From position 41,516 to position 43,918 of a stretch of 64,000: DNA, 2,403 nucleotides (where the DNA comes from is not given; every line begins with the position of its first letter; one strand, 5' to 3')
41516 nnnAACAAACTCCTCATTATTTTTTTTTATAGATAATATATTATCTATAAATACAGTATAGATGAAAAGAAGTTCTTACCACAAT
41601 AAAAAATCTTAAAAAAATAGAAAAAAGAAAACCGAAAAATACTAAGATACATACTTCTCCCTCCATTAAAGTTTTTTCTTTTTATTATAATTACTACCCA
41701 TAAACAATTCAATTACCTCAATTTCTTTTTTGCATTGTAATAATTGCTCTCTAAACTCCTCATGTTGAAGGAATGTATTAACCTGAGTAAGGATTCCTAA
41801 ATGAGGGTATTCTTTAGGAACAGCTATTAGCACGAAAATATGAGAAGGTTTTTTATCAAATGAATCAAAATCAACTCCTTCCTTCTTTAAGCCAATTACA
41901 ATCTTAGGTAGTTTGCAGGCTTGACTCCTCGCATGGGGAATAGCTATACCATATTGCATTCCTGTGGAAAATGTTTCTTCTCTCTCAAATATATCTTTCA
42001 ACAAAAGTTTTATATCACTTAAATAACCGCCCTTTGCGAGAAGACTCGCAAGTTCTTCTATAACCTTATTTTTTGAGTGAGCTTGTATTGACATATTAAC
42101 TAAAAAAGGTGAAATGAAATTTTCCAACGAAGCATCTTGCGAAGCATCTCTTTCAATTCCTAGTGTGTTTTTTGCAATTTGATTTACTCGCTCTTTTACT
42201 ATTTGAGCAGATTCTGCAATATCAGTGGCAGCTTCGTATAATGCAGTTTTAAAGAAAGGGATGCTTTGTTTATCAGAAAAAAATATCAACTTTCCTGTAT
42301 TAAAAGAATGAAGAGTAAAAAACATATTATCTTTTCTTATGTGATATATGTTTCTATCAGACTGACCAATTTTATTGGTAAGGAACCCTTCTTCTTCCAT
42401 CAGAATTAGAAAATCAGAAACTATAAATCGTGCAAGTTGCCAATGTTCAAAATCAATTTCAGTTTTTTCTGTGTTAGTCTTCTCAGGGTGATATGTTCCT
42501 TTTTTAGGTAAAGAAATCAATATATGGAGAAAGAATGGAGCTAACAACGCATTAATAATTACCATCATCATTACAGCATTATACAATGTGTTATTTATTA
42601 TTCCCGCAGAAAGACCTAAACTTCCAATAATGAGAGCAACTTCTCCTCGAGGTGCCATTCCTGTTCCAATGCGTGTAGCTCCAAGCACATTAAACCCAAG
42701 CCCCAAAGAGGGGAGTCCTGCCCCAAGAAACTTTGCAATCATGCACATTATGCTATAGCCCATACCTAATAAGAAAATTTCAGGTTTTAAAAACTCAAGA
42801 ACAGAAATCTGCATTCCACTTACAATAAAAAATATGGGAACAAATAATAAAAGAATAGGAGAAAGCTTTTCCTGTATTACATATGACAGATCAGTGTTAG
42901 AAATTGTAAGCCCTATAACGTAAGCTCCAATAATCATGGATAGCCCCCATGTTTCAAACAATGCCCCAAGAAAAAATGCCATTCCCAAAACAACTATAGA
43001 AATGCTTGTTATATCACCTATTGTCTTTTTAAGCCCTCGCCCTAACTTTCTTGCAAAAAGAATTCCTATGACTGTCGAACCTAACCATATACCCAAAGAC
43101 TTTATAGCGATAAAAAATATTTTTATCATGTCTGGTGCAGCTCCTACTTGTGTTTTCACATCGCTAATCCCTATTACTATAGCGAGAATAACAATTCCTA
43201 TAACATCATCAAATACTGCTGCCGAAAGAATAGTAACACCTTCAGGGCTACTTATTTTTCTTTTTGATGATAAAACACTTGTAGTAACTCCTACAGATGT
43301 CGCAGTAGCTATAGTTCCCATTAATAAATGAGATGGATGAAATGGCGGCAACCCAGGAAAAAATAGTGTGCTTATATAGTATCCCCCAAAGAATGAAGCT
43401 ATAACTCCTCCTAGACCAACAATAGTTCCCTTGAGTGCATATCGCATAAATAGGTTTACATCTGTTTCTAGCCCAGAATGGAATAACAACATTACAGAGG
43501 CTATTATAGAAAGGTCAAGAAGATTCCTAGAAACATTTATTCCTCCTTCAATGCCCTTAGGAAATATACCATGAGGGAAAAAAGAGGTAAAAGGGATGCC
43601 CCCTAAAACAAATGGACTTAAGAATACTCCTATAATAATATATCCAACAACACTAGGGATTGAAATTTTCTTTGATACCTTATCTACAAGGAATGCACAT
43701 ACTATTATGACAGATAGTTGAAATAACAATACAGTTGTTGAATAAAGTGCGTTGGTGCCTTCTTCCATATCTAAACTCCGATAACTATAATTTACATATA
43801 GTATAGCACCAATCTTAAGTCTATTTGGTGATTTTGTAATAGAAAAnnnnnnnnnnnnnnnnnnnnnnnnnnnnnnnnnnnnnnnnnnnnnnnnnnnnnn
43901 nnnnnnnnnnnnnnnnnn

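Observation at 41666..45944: Tandem cation:proton antiporters covalently fused to PTS EIIA domains: candidate phosphorelay-gated ion transport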

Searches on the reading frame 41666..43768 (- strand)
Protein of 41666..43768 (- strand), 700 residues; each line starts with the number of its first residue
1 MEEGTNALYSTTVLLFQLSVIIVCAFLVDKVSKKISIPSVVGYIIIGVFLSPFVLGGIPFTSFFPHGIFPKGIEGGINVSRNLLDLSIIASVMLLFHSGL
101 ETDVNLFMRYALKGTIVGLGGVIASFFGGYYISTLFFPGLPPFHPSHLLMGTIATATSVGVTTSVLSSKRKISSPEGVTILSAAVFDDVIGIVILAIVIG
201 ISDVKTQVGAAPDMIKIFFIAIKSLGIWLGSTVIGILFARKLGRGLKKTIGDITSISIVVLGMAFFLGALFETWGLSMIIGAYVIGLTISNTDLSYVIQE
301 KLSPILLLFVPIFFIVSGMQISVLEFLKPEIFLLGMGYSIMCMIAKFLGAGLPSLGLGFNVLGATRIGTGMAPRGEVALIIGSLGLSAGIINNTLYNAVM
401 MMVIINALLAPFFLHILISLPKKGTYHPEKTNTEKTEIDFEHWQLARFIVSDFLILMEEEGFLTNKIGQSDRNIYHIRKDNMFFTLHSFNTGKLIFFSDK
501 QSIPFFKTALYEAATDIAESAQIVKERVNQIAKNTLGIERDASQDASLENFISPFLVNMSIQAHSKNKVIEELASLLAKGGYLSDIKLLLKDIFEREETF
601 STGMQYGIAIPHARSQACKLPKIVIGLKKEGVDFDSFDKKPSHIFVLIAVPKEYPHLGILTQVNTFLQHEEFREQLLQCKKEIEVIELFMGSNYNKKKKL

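Call 3: search_protein_families(library=pfam, proteins=[window:41666-43768:-], max_evalue=0.01)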
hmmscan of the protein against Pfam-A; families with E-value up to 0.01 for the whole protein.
window:41666-43768:- (700 aa): 2 families
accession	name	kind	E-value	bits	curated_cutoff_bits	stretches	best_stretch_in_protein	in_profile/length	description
PF00999.27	Na_H_Exchanger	-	4.7e-52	177.5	26.2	1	25-417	4-372/375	Sodium/hydrogen exchanger, transmembrane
PF00359.27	PTS_EIIA_2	-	3.8e-33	114.9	27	1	552-689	3-141/144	Phosphoenolpyruvate-dependent sugar phosphotransferase system, EIIA 2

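Call 5: find_homologous_proteins(query=window:41666-43768:-, max_evalue=0.00001)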
Query window:41666-43768:- (700 aa): 2407 proteins with E <= 0.00001 among 8000 candidates; the best 120 are listed.
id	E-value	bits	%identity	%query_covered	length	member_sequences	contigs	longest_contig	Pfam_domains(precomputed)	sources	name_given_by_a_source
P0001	0.0e+0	1518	100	100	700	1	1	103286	PF00999.27,PF00359.28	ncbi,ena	-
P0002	1.1e-295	1001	67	97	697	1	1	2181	PF00999.27,PF00359.28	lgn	-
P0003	7.6e-290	981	64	97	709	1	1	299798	PF00999.27,PF00359.28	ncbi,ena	-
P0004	3.3e-285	966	64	98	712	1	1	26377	PF00999.27,PF00359.28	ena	-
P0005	4.3e-279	946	64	98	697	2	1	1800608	PF00999.27,PF00359.28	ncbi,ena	-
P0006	2.1e-274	930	62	98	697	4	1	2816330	PF00999.27,PF00359.28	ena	-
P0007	1.9e-261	887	59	99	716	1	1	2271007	PF00999.27,PF00359.28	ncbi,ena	-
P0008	1.3e-243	828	55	98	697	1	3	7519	PF00999.27,PF00359.28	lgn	-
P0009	5.2e-218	744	53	98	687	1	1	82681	PF00999.27,PF00359.28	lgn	-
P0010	8.6e-211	720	50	98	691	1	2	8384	PF00999.27,PF00359.28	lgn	-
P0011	1.0e-204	700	49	98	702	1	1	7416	PF00999.27,PF00359.28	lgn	-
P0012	1.2e-178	614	50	81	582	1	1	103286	PF00999.27,PF00359.28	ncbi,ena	-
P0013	3.0e-176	606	43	98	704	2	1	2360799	PF00999.27,PF00359.28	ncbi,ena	-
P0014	3.1e-170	586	40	98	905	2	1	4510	PF00999.27,PF00359.28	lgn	-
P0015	5.6e-170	585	40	97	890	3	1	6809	PF00999.27,PF00359.28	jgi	-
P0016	1.7e-168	580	39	98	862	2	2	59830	PF00999.27,PF00359.28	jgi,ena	-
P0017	3.1e-165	569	43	97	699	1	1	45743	PF00999.27,PF00359.28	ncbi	-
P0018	1.7e-164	567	40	98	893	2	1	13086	PF00999.27,PF00359.28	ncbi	-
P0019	3.3e-164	566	39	97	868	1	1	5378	PF00999.27,PF00359.28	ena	-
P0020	1.1e-163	564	39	97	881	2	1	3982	PF00999.27,PF00359.28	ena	-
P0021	1.2e-163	564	39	97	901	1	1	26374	PF00999.27,PF00359.28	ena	-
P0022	1.3e-162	561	42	96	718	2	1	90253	PF00999.27,PF00359.28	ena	-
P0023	3.3e-162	559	39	98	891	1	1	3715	PF00999.27,PF00359.28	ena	-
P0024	6.4e-162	559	39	99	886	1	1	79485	PF00999.27,PF00359.28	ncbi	ncbi:MAG: PTS sugar transporter subunit IIA [Thermodesulfobacteriota bacterium]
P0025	1.0e-161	558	39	97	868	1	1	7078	PF00999.27,PF00359.28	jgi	jgi:Kef-type K+ transport system membrane component KefB/mannitol/fructose-specific phosphotransfera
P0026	1.1e-161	558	40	96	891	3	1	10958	PF00999.27,PF00359.28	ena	-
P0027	2.2e-161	557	37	97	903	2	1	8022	PF00999.27,PF00359.28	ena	-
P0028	2.6e-161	556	38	98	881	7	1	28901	PF00999.27,PF19960.7,PF00359.28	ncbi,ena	-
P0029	3.5e-161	556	40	99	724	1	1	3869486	PF00999.27,PF00359.28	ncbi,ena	-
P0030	6.3e-161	555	38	98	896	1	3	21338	PF00999.27,PF00359.28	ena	-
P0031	6.6e-161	555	39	97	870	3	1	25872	PF00999.27,PF00359.28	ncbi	-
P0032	7.6e-161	555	39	97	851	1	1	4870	PF00999.27,PF00359.28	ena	-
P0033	2.7e-160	553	38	96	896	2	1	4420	PF00999.27,PF00359.28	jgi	-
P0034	4.5e-160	552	39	98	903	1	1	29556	PF00999.27,PF00359.28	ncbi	-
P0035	7.3e-160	552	39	97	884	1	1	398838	PF00999.27,PF00359.28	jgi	jgi:Na+:H+ antiporter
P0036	8.5e-160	551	41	96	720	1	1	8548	PF00999.27,PF00359.28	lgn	-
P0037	1.3e-159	551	37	100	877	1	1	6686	PF00999.27,PF00359.28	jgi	-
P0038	1.4e-159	551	40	98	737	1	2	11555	PF00999.27,PF00359.28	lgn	-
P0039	2.7e-159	550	41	99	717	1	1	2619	PF00999.27,PF00359.28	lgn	-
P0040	3.0e-159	550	41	98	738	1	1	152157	PF00999.27,PF00359.28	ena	-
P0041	3.9e-159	549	38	98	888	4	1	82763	PF00999.27,PF00359.28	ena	-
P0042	4.9e-159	549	42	97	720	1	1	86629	PF00999.27,PF00359.28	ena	-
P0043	5.4e-159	549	41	98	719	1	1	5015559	PF00999.27,PF00359.28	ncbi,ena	-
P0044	1.1e-158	548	39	99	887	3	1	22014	PF00999.27,PF00359.28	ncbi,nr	ncbi:MAG: PTS transporter subunit EIIA [Verrucomicrobia bacterium]|nr:PTS transporter subunit EIIA [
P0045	2.9e-158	546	41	98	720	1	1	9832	PF00999.27,PF00359.28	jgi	-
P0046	3.0e-158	546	37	97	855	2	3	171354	PF00999.27,PF00359.28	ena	-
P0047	3.1e-158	546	38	99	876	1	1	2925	PF00999.27,PF00359.28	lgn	-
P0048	3.2e-158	546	40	98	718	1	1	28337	PF00999.27,PF00359.28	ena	-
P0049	3.7e-158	546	41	99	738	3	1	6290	PF00999.27,PF00359.28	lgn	-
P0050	4.1e-158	546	41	98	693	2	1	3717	PF00999.27,PF00359.28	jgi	jgi:fructose-specific phosphotransferase system IIA component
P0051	1.0e-157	545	39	97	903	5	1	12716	PF00999.27,PF00359.28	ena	-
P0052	1.2e-157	544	41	98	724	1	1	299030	PF00999.27,PF00359.28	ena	-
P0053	1.3e-157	544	37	97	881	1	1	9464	PF00999.27,PF00359.28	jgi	-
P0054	1.5e-157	544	41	98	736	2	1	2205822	PF00999.27,PF00359.28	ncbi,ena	-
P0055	1.9e-157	544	39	97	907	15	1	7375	PF00999.27,PF00359.28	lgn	-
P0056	2.6e-157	543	38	99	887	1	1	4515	PF00999.27,PF00359.28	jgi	-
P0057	2.9e-157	543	42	99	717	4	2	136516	PF00999.27,PF00359.28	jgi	jgi:Na+:H+ antiporter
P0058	3.7e-157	543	37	97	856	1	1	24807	PF00999.27,PF00359.28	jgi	jgi:Kef-type K+ transport system membrane component KefB/mannitol/fructose-specific phosphotransfera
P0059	7.1e-157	542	38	98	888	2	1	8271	PF00999.27,PF00359.28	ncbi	-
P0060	1.1e-156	541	38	99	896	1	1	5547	PF00999.27,PF00359.28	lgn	-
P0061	1.3e-156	541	37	97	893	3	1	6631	PF00999.27,PF00359.28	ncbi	-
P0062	1.3e-156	541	38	99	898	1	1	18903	PF00999.27,PF00359.28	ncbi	-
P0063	2.4e-156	540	37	97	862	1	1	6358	PF00999.27,PF00359.28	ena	-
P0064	3.0e-156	540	38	96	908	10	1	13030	PF00999.27,PF00359.28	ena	-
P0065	3.3e-156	540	39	99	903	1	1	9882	PF00999.27,PF00359.28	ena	-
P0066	4.9e-156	539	39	99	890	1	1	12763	PF00999.27,PF00359.28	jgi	jgi:Kef-type K+ transport system membrane component KefB/mannitol/fructose-specific phosphotransfera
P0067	5.3e-156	539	42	97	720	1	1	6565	PF00999.27,PF00359.28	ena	-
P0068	7.5e-156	538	39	97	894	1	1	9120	PF00999.27,PF00359.28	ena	-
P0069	9.4e-156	538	38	97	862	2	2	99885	PF00999.27,PF00359.28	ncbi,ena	-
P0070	1.1e-155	538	40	98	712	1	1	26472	PF00999.27,PF00359.28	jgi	-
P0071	1.9e-155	537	41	98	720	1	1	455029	PF00999.27,PF00359.28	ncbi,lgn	ncbi:MAG: cation:proton antiporter [Spirochaetaceae bacterium]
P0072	2.8e-155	537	37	98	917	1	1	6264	PF00999.27,PF00359.28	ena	-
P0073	3.0e-155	536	40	99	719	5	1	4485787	PF00999.27,PF00359.28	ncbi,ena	-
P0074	4.8e-155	536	41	97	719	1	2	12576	PF00999.27,PF00359.28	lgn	-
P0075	6.7e-155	535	42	97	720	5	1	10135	PF00999.27,PF00359.28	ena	-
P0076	8.9e-155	535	38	98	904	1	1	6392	PF00999.27,PF00359.28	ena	-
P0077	1.7e-154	534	42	95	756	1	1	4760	PF00999.27,PF00359.28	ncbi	-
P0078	1.7e-154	534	39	99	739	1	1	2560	PF00999.27,PF00359.28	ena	-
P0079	1.7e-154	534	39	98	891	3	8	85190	PF00999.27,PF00359.28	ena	-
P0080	2.8e-154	533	39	97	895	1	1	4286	PF00999.27,PF00359.28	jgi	-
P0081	3.0e-154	533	38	99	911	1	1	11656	PF00999.27,PF00359.28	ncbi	-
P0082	3.1e-154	533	41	97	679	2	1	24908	PF00999.27,PF00359.28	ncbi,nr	ncbi:MAG: cation:proton antiporter [Spirochaetales bacterium]|nr:cation:proton antiporter [Spirochae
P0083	3.2e-154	533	38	98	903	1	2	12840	PF00999.27,PF00359.28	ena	-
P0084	4.4e-154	533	37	99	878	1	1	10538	PF00999.27,PF00359.28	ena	-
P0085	4.5e-154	533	39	99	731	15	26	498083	PF00999.27,PF00359.28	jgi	jgi:Kef-type K+ transport system membrane component KefB/mannitol/fructose-specific phosphotransfera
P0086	5.7e-154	532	38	98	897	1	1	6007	PF00999.27,PF00359.28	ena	-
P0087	7.5e-154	532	38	97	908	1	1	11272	PF00999.27,PF00359.28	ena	-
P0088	8.3e-154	532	38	98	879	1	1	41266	PF00999.27,PF00359.28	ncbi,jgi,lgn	-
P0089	5.3e-153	529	39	98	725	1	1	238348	PF00999.27,PF00359.28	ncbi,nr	ncbi:MAG: cation:proton antiporter [Deltaproteobacteria bacterium]|nr:cation:proton antiporter [Delt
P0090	6.5e-153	529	38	99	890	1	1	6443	PF00999.27,PF00359.28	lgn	-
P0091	7.8e-153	528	40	98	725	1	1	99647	PF00999.27,PF00359.28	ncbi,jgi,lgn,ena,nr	ncbi:MAG: sodium:proton exchanger [Spirochaetaceae bacterium 4572_59]|nr:MAG: sodium:proton exchange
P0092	8.9e-153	528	41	98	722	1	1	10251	PF00999.27,PF00359.28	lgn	-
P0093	9.3e-153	528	40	99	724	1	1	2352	PF00999.27,PF00359.28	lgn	-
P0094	1.5e-152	528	36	99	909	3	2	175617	PF00999.27,PF00359.28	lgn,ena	-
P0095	1.6e-152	527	41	97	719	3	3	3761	PF00999.27,PF00359.28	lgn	-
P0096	1.7e-152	527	38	98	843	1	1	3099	PF00999.27,PF00359.28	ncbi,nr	ncbi:MAG: cation:proton antiporter, partial [Planctomycetes bacterium]|nr:cation:proton antiporter [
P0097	1.8e-152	527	40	98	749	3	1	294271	PF00999.27,PF00359.28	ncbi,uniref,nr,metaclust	ncbi:fructose PTS transporter subunit IIA [Spirochaeta lutea]|uniref:PTS EIIA type-2 domain-containi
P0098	2.9e-152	527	40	98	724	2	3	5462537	PF00999.27,PF00359.28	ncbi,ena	-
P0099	3.2e-152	526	40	99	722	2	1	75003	PF00999.27,PF00359.28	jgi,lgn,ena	-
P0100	3.4e-152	526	40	97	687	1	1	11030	PF00999.27,PF00359.28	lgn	-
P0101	4.5e-152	526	38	97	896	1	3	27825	PF00999.27,PF00359.28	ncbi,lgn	-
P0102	5.6e-152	526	38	97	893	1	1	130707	PF00999.27,PF00359.28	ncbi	-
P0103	5.9e-152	526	37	99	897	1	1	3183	PF00999.27,PF00359.28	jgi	-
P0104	1.2e-151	525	38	97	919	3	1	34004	PF00999.27,PF00359.28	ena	-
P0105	1.5e-151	524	38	98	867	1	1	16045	PF00999.27,PF00359.28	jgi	jgi:Kef-type K+ transport system membrane component KefB/mannitol/fructose-specific phosphotransfera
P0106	2.9e-151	523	40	97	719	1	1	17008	PF00999.27,PF00359.28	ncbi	-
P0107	4.3e-151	523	40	99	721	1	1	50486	PF00999.27,PF00359.28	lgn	-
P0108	5.6e-151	522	38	97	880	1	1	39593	PF00999.27,PF00359.28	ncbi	ncbi:MAG: PTS sugar transporter subunit IIA [Planctomycetota bacterium]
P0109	6.2e-151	522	39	98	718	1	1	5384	PF00999.27,PF00359.28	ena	-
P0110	8.3e-151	522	40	99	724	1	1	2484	PF00999.27,PF00359.28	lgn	-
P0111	9.2e-151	522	38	98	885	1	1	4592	PF00999.27,PF00359.28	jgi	jgi:Kef-type K+ transport system membrane component KefB/mannitol/fructose-specific phosphotransfera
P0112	1.4e-150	521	39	97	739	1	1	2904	PF00999.27,PF00359.28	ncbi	-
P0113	1.5e-150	521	40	97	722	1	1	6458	PF00999.27,PF00359.28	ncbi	-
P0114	2.1e-150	520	41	97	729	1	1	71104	PF00999.27,PF00359.28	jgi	-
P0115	2.2e-150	520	41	97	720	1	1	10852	PF00999.27,PF00359.28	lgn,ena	-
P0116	2.8e-150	520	37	98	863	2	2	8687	PF00999.27,PF00359.28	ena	-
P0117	3.3e-150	520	38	98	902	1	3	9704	PF00999.27,PF00359.28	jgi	-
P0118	5.0e-150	519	37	97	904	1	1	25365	PF00999.27,PF00359.28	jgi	jgi:Kef-type K+ transport system membrane component KefB/mannitol/fructose-specific phosphotransfera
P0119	5.8e-150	519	40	96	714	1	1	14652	PF00999.27,PF00359.28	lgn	-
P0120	6.8e-150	519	41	98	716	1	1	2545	PF00999.27,PF00359.28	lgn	-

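Call 7: find_encoding_contigs(protein=P0001, flank=6000, max_places=3)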
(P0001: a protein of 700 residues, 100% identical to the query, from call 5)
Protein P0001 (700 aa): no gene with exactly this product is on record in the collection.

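Call 10: find_encoding_contigs(protein=P0005, flank=8000, max_places=2)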
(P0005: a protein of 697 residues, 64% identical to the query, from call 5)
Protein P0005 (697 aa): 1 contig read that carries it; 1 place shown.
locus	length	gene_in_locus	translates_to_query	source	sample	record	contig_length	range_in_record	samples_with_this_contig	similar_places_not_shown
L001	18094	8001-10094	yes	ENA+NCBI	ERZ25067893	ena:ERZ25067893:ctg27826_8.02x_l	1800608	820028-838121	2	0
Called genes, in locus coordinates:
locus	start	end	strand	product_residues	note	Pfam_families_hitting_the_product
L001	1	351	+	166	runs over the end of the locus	PF00210:Ferritin, PF02915:Rubrerythrin (weak)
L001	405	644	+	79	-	PF03235:GmrSD_N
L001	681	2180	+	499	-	PF03235:GmrSD_N, PF07510:GmrSD_C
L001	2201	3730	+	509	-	PF00082:Peptidase_S8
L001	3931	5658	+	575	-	PF13541:ChlI, PF00493:MCM (faint), PF01078:Mg_chelatase, PF13401:AAA_22 (faint), PF13335:Mg_chelatase_C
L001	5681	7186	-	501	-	PF21799:MurD-like_N (faint), PF08245:Mur_ligase_M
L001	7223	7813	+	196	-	-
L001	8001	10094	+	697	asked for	PF00999:Na_H_Exchanger, PF00359:PTS_EIIA_2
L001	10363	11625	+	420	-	PF00375:SDF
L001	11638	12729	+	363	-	PF01118:Semialdhyde_dh, PF22698:Semialdhyde_dhC_1, PF02774:Semialdhyde_dhC (weak)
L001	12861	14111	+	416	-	PF00202:Aminotran_3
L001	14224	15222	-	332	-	-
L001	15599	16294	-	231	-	PF02245:Pur_DNA_glyco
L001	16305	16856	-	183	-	PF03352:Adenine_glyco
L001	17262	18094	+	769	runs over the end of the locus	-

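Call 22: find_related_loci(query=window:41666-43768:-, collection=genome_contigs, flank=8000)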
Query window:41666-43768:- (700 aa) in genome_contigs; peptide patterns used: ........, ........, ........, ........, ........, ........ (x = any residue, [..] = any of these).
69 stretches matched a pattern, but none encodes a relative of the query by tblastn (E <= 1e-3).

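Call 24: find_related_loci(query=A1, collection=genome_contigs, flank=8000)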
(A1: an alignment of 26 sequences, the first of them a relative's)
Query A1 (700 aa) in genome_contigs; peptide patterns used: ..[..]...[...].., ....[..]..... (x = any residue, [..] = any of these).
600 stretches matched a pattern (row limit reached: there are more); 568 encode a relative of the query (tblastn E <= 1e-3); the best 80 are kept; 80 distinct loci.
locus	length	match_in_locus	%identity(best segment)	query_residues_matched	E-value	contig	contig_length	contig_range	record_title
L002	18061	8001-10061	64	8-692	0e+0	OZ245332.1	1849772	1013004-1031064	MAG: Spirochaetia bacterium isolate 9a5edd4f-5842-410c-be10-895bce1eb346 genome assembly, chromosome: 1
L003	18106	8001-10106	59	8-698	0e+0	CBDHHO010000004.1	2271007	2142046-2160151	MAG: Spirochaetia bacterium isolate ac9bdbf3-5e15-4aa8-846c-d859e9b1409a genome assembly, contig: contig_4, whole genome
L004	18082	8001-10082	41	3-698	6e-164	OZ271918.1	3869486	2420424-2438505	MAG: Salinispira sp. isolate 594cb498-c6b3-48f5-831b-af18c660f5c9 genome assembly, chromosome: 1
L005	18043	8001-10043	41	8-691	6e-162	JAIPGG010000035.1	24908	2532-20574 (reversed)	MAG: Spirochaetales bacterium isolate Tobar15.5-16.5m-G27 Tobar15-5-16-5m-C1232, whole genome shotgun sequence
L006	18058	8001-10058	41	9-696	2e-157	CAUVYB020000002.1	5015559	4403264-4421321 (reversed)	MAG: Oceanispirochaeta sp. isolate ad914ab2-c474-4686-8d91-9d01a62ebd63 genome assembly, contig: contig_2, whole genome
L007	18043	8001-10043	42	12-690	4e-157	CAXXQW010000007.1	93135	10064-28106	MAG: Oceanispirochaeta sp. isolate 2ccd7f7f-6acc-48f9-80b7-4dc698a3fb62 genome assembly, contig: contig_7, whole genome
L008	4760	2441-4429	42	14-676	4e-155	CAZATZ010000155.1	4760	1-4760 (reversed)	MAG TPA_asm: uncultured Spirochaetales bacterium isolate binchicken_co390_6 genome assembly, contig: NODE_5425_length_47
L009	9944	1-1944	40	50-699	2e-151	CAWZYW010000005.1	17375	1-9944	MAG TPA_asm: uncultured Salinispira sp. isolate SRR948829_concoct_6 genome assembly, contig: ERZ2484278.586, whole genom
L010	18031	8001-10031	40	12-688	3e-151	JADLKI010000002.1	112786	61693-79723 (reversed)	MAG: Spirochaetales bacterium isolate DFE_TRE1 c_000000000309, whole genome shotgun sequence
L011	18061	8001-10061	39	14-700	5e-151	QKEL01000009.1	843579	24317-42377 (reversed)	MAG: Spirochaetales bacterium isolate SZUA-475 scaffold_0, whole genome shotgun sequence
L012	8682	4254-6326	40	4-693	1e-150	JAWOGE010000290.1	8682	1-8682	MAG: bacterium isolate BLK6-3.bin.215 k191_2274228, whole genome shotgun sequence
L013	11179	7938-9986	39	3-689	2e-149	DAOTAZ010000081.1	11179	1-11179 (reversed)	MAG TPA_asm: Chitinispirillaceae bacterium isolate AMR_MDS_2020 NODE_4972_length_11179_cov_4.967098, whole genome shotgu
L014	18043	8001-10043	39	14-696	3e-149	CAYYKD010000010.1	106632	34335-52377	MAG TPA_asm: uncultured Spirochaetales bacterium isolate binchicken_co113_85 genome assembly, contig: NODE_186_length_10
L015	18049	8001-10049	40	2-687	4e-148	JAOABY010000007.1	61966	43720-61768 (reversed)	MAG: Spirochaetaceae bacterium isolate SKW19 NODE_7_length_61966_cov_5.721631, whole genome shotgun sequence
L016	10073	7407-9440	39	12-693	4e-147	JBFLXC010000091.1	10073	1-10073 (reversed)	MAG: Spirochaetota bacterium isolate MAG048 MAG048_91, whole genome shotgun sequence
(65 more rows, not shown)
